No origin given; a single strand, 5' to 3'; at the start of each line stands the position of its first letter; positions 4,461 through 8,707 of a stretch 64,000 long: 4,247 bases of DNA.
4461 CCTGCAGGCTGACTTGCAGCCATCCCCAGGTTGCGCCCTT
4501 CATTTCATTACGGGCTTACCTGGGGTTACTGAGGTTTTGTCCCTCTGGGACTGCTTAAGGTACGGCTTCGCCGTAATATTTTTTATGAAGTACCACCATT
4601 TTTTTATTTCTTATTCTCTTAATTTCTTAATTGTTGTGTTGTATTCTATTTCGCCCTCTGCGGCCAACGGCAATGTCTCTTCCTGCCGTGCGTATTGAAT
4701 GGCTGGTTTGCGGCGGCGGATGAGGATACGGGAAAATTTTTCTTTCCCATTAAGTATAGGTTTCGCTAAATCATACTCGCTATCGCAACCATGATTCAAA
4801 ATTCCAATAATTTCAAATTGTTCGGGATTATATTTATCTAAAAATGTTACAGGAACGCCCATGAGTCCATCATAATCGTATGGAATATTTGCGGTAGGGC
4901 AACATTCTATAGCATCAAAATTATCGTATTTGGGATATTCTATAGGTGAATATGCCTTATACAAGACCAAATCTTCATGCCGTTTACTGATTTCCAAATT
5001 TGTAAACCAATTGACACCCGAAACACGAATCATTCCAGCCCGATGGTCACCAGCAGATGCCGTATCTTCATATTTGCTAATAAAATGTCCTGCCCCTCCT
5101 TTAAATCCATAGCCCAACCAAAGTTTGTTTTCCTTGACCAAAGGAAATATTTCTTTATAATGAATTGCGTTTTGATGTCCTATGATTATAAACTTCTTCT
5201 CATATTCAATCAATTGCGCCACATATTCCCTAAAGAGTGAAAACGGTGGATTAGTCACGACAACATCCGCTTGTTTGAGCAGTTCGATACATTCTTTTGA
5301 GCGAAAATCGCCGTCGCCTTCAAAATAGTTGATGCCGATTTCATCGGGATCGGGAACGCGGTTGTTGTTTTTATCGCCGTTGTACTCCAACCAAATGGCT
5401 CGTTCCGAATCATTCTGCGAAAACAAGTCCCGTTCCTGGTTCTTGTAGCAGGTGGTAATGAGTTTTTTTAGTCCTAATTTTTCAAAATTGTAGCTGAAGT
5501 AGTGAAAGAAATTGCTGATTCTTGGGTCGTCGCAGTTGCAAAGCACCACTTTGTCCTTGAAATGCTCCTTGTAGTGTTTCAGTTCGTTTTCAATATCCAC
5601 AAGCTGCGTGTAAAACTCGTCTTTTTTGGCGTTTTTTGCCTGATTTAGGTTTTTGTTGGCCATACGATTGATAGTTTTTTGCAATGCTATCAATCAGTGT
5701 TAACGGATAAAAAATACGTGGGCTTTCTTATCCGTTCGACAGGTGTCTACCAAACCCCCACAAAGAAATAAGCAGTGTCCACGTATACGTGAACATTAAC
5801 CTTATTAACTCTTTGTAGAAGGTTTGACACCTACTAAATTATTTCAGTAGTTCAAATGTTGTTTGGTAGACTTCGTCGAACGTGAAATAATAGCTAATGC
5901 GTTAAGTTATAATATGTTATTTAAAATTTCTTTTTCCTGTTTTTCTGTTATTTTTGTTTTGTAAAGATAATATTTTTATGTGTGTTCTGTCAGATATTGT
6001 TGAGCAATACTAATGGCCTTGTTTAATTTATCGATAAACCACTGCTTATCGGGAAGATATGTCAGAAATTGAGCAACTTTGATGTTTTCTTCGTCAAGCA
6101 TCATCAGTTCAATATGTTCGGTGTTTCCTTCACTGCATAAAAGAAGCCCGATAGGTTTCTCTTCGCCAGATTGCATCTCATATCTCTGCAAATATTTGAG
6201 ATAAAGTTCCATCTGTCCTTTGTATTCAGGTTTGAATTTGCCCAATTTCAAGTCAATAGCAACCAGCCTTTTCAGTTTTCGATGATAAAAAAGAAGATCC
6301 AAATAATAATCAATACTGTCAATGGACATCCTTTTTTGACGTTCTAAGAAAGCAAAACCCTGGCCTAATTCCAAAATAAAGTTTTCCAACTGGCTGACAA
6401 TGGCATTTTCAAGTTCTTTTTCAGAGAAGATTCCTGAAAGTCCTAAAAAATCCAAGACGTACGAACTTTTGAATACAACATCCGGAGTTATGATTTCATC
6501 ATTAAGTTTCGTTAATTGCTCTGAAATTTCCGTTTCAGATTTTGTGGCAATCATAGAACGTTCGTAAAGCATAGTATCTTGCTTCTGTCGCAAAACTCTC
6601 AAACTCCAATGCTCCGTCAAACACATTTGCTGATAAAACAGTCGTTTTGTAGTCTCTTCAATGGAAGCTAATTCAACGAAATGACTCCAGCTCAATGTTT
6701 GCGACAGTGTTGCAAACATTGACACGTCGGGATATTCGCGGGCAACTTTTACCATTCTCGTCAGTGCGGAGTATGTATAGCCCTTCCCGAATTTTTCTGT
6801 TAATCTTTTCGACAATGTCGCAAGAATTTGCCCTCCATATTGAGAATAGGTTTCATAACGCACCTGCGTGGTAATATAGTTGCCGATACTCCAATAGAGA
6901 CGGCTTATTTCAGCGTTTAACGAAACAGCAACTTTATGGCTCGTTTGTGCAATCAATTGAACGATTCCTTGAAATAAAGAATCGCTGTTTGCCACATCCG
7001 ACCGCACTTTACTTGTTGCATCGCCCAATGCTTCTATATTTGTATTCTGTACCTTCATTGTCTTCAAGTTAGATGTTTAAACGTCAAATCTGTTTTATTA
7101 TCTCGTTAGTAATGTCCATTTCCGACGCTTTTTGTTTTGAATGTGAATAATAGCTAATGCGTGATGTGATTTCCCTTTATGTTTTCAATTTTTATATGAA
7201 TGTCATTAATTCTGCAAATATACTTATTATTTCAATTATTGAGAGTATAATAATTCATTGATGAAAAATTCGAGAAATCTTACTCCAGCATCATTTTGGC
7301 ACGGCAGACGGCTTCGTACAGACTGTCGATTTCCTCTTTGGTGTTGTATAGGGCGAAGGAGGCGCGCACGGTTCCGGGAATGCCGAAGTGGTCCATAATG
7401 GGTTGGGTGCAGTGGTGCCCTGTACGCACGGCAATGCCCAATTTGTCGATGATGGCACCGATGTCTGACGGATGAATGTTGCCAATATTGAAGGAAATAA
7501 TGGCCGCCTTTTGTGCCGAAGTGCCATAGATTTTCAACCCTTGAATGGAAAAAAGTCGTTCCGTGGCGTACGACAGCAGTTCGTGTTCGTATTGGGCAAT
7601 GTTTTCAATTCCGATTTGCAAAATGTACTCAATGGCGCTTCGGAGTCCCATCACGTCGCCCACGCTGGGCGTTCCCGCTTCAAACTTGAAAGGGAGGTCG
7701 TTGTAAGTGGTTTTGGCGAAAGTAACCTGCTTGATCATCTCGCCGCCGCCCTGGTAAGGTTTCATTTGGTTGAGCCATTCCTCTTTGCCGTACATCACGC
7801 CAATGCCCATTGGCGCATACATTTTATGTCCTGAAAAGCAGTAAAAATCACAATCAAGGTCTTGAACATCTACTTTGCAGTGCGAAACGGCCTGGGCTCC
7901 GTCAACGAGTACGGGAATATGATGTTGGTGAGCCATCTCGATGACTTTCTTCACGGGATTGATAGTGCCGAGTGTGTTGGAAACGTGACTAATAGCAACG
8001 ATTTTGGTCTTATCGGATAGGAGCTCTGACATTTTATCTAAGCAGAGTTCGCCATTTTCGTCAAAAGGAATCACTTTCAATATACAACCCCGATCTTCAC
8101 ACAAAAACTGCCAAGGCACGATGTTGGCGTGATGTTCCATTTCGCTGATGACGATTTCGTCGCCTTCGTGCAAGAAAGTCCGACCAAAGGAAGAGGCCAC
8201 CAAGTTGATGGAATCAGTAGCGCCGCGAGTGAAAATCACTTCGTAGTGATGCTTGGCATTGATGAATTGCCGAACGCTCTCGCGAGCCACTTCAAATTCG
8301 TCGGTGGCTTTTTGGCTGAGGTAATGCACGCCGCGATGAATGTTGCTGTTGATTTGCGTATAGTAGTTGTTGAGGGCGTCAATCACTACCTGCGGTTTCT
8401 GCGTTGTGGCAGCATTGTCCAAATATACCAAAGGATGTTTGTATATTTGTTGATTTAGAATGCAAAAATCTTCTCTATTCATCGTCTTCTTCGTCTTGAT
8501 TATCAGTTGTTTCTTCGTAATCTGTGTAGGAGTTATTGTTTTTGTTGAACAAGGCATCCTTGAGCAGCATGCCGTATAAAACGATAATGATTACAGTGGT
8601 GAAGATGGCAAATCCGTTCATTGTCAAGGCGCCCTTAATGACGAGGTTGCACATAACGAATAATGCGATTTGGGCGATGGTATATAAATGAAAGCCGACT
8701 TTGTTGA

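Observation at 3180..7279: DUF1016 nuclease - EcoRI-like m6A methyltransferase - DUF262::HNH nuclease cassette with structured spacers: candidate uncharacterised defence module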

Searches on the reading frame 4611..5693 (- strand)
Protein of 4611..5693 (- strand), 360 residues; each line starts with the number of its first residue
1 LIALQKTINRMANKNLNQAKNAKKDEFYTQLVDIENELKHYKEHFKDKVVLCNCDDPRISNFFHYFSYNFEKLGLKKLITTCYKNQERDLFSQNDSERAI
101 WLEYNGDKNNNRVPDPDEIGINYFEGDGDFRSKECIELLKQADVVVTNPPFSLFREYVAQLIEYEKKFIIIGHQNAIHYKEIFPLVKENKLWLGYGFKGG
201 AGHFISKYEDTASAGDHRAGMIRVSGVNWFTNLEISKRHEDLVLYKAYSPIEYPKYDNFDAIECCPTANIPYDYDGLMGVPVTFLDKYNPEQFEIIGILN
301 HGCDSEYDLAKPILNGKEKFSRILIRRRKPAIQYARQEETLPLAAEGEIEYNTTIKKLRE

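Call 3: search_protein_families(library=pfam, proteins=[window:4611-5693:-], max_evalue=0.01)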
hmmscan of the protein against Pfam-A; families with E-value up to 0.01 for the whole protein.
window:4611-5693:- (360 aa): 1 family
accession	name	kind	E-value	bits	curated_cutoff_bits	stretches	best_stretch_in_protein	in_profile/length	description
PF13651.11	EcoRI_methylase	-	3.1e-134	448.1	26.4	1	15-326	1-343/345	Adenine-specific methyltransferase EcoRI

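Call 4: search_protein_families(library=padloc, proteins=[window:4611-5693:-], max_evalue=0.01)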
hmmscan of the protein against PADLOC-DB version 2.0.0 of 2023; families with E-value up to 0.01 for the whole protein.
window:4611-5693:- (360 aa): 1 family
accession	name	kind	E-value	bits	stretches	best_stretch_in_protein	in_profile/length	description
PDLC03297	MTase_II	-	1.1e-119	397.7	1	11-330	5-330/332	Type II methyltransferase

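Call 5: search_protein_families(library=ncbifam, proteins=[window:4611-5693:-], max_evalue=0.01)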
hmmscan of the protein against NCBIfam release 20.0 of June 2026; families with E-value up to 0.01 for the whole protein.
window:4611-5693:- (360 aa): 0 families

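Call 13: search_solved_structures(query=window:4611-5693:-, max_evalue=0.01)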
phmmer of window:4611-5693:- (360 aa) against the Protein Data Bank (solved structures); distinct sequences matched with E-value up to 0.01: 0.

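Call 63: search_dna_similar(query=window:4611-5663:-, collection=plasmids, mode=protein, max_rows=45)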
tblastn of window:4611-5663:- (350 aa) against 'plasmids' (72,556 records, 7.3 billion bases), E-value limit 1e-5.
Records with a match: 77; places in all: 83; records where one place covers at least 80% of the query: 43.
Best place of each record, by identity: 60-80% 7; <60% 70.
By first word of the organism name: Enterococcus 12; Lactiplantibacillus 9; Escherichia 6; Raoultella 4; Klebsiella 3; Variovorax 3; Leuconostoc 3; Rhodococcus 3; Apilactobacillus 3; Gordonia 2; and 24 more.
By predicted mobility (MOB-suite, as given by PLSDB): non-mobilizable 34; mobilizable 29; conjugative 14.
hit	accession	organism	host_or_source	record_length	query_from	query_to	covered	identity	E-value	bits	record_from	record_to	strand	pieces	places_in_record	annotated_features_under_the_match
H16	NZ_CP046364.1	Macrococcoides canis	dog,swabs,ear infection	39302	15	302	82%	71.5%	5e-133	425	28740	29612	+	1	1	adenine-specific methyltransferase EcoRI family protein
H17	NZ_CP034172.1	Chryseobacterium taklimakanense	Homo sapiens,Blood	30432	15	319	84%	66.9%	2e-98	408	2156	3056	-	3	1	none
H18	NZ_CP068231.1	Aeromonas caviae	combined sewer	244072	15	322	88%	59.1%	8e-120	387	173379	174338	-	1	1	adenine-specific methyltransferase EcoRI family protein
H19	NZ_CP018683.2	Vibrio harveyi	Trachinotus ovatus,liver of diseased ...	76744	15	320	87%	58.9%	2e-119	386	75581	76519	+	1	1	adenine-specific methyltransferase EcoRI family protein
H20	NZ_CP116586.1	Enterococcus dispar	Bos taurus,whole organism,fecal sample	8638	15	291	79%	63.9%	6e-108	353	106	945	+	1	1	adenine-specific methyltransferase EcoRI family protein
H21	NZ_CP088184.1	Enterococcus hirae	Sus scrofa domesticus,whole ...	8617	15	291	79%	63.6%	1e-106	349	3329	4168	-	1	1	adenine-specific methyltransferase EcoRI family protein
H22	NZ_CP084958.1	Sulfitobacter indolifex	cell culture,Seawater from the North ...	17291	15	295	80%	62.6%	1e-113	369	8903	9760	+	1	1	adenine-specific methyltransferase EcoRI family protein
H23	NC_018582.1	Gordonia sp. KTR9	-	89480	15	287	78%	63.7%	1e-117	381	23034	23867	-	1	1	adenine-specific methyltransferase EcoRI family protein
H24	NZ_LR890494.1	Klebsiella pneumoniae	Homo sapiens,urine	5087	15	319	87%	52.9%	6e-89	298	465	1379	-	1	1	adenine-specific methyltransferase EcoRI family protein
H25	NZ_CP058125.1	Klebsiella michiganensis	culture,Freshwater sample from upstream ...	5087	15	319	87%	52.9%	6e-89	298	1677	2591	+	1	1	adenine-specific methyltransferase EcoRI family protein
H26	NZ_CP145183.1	Raoultella ornithinolytica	Hospital waste water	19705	15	319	87%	52.9%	7e-89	298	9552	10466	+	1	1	adenine-specific methyltransferase EcoRI family protein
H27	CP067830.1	Klebsiella pneumoniae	Homo sapiens,urine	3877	15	319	87%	52.2%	6e-90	299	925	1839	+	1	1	adenine-specific methyltransferase EcoRI family protein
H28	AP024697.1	Escherichia coli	Homo sapiens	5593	15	319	87%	51.6%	1e-87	295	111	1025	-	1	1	putative adenine-specific methylase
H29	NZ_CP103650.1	Escherichia coli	Homo sapiens,blood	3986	15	319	87%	51.3%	4e-88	295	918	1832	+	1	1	adenine-specific methyltransferase EcoRI family protein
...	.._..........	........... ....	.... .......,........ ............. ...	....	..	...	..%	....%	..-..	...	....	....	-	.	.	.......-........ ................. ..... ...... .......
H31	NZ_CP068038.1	Escherichia coli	swine,intestinal tract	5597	15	319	87%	51.3%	1e-87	294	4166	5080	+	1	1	adenine-specific methyltransferase EcoRI family protein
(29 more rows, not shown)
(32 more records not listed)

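Call 64: get_annotated_region(hit=H31, flank=3000)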
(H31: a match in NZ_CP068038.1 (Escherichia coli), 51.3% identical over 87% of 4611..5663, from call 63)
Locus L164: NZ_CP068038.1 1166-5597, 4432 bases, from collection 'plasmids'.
description: Escherichia coli strain U90 plasmid pU90-3, complete sequence
organism: Escherichia coli (NCBI taxid 562)
taxonomy: Bacteria; Pseudomonadota; Gammaproteobacteria; Enterobacterales; Enterobacteriaceae; Escherichia; Escherichia coli
host: -; source: swine,intestinal tract; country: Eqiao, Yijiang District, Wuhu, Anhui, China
typing (MOB-suite, as given by PLSDB): mobilizable; replicon rep_cluster_2350,rep_cluster_2370; relaxase MOBP
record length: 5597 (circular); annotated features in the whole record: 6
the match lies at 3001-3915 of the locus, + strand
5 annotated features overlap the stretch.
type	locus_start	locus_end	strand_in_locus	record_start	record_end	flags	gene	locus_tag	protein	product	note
CDS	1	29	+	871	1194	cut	-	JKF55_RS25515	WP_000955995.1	plasmid mobilization relaxosome protein MobC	-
CDS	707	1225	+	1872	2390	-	-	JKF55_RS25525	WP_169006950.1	MbeB family mobilization protein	-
CDS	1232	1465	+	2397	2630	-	-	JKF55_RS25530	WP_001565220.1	MbeD family mobilization/exclusion protein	-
CDS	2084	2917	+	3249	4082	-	-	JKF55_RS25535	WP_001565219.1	type-2 restriction enzyme EcoRI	-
CDS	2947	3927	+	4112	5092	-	-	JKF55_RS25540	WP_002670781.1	adenine-specific methyltransferase EcoRI family protein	-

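Call 65: get_annotated_region(hit=H24, flank=3000)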
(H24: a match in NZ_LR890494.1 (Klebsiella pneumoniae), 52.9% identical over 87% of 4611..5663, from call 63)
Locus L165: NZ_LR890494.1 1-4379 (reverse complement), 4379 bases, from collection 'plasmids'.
description: Klebsiella pneumoniae strain INF018 isolate INF018 plasmid 2, complete sequence
organism: Klebsiella pneumoniae (NCBI taxid 573)
taxonomy: Bacteria; Pseudomonadota; Gammaproteobacteria; Enterobacterales; Enterobacteriaceae; Klebsiella; Klebsiella pneumoniae
host: -; source: Homo sapiens,urine; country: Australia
typing (MOB-suite, as given by PLSDB): mobilizable; replicon rep_cluster_2335,rep_cluster_2358; relaxase MOBP,MOBP
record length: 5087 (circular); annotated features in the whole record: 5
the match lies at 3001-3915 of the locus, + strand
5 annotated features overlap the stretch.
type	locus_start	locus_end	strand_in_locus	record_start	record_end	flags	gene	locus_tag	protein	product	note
CDS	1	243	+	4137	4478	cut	-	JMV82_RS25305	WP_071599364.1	MobC family plasmid mobilization relaxosome protein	-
CDS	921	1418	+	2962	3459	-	-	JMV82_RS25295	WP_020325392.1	MbeB family mobilization protein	-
CDS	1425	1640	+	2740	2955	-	-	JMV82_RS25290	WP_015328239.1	MbeD family mobilization/exclusion protein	-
CDS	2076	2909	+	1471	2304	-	-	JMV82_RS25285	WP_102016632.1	EcoRI family type II restriction endonuclease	GO:0009307 - DNA restriction-modification system [Evidence IEA]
CDS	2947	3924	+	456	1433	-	-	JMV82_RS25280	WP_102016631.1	adenine-specific methyltransferase EcoRI family protein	-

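Call 66: get_annotated_region(hit=H19, flank=3000)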
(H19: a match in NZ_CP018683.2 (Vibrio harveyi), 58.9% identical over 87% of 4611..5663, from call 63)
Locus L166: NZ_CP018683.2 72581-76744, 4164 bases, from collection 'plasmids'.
description: Vibrio harveyi strain QT520 plasmid p2, complete sequence
organism: Vibrio harveyi (NCBI taxid 669)
taxonomy: Bacteria; Pseudomonadota; Gammaproteobacteria; Vibrionales; Vibrionaceae; Vibrio; Vibrio harveyi
host: -; source: Trachinotus ovatus,liver of diseased deep sea cage-cultured grouper; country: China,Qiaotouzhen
typing (MOB-suite, as given by PLSDB): conjugative; replicon rep_cluster_1500; relaxase MOBF; mating-pair formation MPF_F
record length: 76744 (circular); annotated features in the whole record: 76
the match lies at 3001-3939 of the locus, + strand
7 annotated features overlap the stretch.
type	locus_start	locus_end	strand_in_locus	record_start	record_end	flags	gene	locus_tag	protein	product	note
CDS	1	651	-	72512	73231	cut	-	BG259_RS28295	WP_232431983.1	FRG domain-containing protein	-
CDS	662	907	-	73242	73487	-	-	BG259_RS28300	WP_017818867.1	hypothetical protein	-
CDS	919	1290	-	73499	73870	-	-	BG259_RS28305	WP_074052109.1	hypothetical protein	-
CDS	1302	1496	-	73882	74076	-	-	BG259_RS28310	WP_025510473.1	hypothetical protein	-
CDS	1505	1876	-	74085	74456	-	-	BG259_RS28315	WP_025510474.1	DNA-binding protein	-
CDS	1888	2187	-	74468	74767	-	-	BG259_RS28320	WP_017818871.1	type II toxin-antitoxin system HigB family toxin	-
CDS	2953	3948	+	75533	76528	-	-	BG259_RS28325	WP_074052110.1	adenine-specific methyltransferase EcoRI family protein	-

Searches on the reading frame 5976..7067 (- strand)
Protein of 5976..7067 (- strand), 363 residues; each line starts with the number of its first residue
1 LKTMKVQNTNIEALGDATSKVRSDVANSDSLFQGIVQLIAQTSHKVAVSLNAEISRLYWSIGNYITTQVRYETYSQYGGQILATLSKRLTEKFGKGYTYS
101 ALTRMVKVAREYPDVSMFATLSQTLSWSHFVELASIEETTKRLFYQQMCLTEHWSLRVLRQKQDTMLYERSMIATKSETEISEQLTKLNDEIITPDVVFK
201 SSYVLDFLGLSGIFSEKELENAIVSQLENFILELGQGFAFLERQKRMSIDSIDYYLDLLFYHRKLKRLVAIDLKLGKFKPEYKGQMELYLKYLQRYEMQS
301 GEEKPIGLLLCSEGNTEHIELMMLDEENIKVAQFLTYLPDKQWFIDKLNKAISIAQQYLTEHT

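Call 3: search_protein_families(library=pfam, proteins=[window:5976-7067:-], max_evalue=0.01)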
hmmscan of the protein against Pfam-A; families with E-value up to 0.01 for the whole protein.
window:5976-7067:- (363 aa): 2 families
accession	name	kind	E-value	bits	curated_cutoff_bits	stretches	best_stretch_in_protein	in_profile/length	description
PF06250.17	YhcG_C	-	6.1e-46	156.6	32.5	1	198-342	3-148/157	YhcG PDDEXK nuclease domain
PF17761.7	DUF1016_N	-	6e-36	124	32.8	1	35-170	2-137/137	DUF1016 N-terminal domain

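Call 4: search_protein_families(library=padloc, proteins=[window:5976-7067:-], max_evalue=0.01)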
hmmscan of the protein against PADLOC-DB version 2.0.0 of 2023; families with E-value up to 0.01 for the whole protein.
window:5976-7067:- (363 aa): 32 families (the best 25 are shown)
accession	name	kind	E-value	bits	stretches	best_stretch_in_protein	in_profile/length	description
PDLC04807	PDC-S02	-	1.4e-112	374.4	1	25-358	10-345/351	-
PDLC04822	PDC-S02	-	1.1e-104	348.2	1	25-320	7-293/294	-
PDLC04795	PDC-S02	-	1.8e-80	268.8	1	25-357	21-349/357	-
PDLC04831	PDC-S02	-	1.6e-77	259.3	1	26-341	9-322/346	-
PDLC04803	PDC-S02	-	5.9e-74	247.1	1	92-357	5-263/269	-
PDLC04810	PDC-S02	-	3.9e-72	241.4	1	28-349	11-341/355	-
PDLC04817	PDC-S02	-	6.4e-61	204.4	2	29-225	9-206/286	-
PDLC04820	PDC-S02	-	5.4e-51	171.6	1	17-341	17-309/332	-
PDLC04827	PDC-S02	-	5.9e-50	168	1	26-251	8-231/234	-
PDLC04825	PDC-S02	-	3.6e-49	165.3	1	24-205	10-192/193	-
PDLC04813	PDC-S02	-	8.2e-45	150.8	1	198-357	7-167/175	-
PDLC01464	PD_DExK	-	4.8e-36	121.9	1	127-272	1-126/126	"CAS-I,CAS-II,CAS-III,CAS-IV,CAS-V,CAS-VI; associated"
PDLC04826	PDC-S02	-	8.3e-34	115.1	1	28-239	11-217/222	-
PDLC04821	PDC-S02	-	2.2e-31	106.8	1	26-147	8-129/133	-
PDLC04812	PDC-S02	-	6.1e-31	105.3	1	26-170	6-148/151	-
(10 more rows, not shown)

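Call 5: search_protein_families(library=ncbifam, proteins=[window:5976-7067:-], max_evalue=0.01)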
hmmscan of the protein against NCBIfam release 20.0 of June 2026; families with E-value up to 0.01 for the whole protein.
window:5976-7067:- (363 aa): 1 family
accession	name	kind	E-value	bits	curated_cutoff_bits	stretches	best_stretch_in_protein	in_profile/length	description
NF038070.1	LmbU_fam_TF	subfamily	0.0055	16.7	125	0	97-176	57-131/171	LmbU family transcriptional regulator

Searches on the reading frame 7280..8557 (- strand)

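Call 3: search_protein_families(library=pfam, proteins=[window:7280-8557:-], max_evalue=0.01)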
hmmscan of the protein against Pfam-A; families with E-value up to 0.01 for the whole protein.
window:7280-8557:- (425 aa): 5 families
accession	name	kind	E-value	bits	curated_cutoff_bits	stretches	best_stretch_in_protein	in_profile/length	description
PF00266.25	Aminotran_5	-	1.2e-151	505.4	21.5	1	44-413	1-371/371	Aminotransferase class-V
PF00155.27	Aminotran_1_2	-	1e-09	38.5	19.7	1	54-268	18-244/361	Aminotransferase class I and II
PF01212.27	Beta_elim_lyase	-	2e-06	27.8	27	1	152-267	90-221/288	Beta-eliminating lyase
PF01053.26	Cys_Met_Meta_PP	-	4.4e-05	22.6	27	1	126-240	85-193/381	Cys/Met metabolism PLP-dependent enzyme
PF01041.23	DegT_DnrJ_EryC1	-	0.0011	18.8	19.8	1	83-225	24-151/360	DegT/DnrJ/EryC1/StrS aminotransferase family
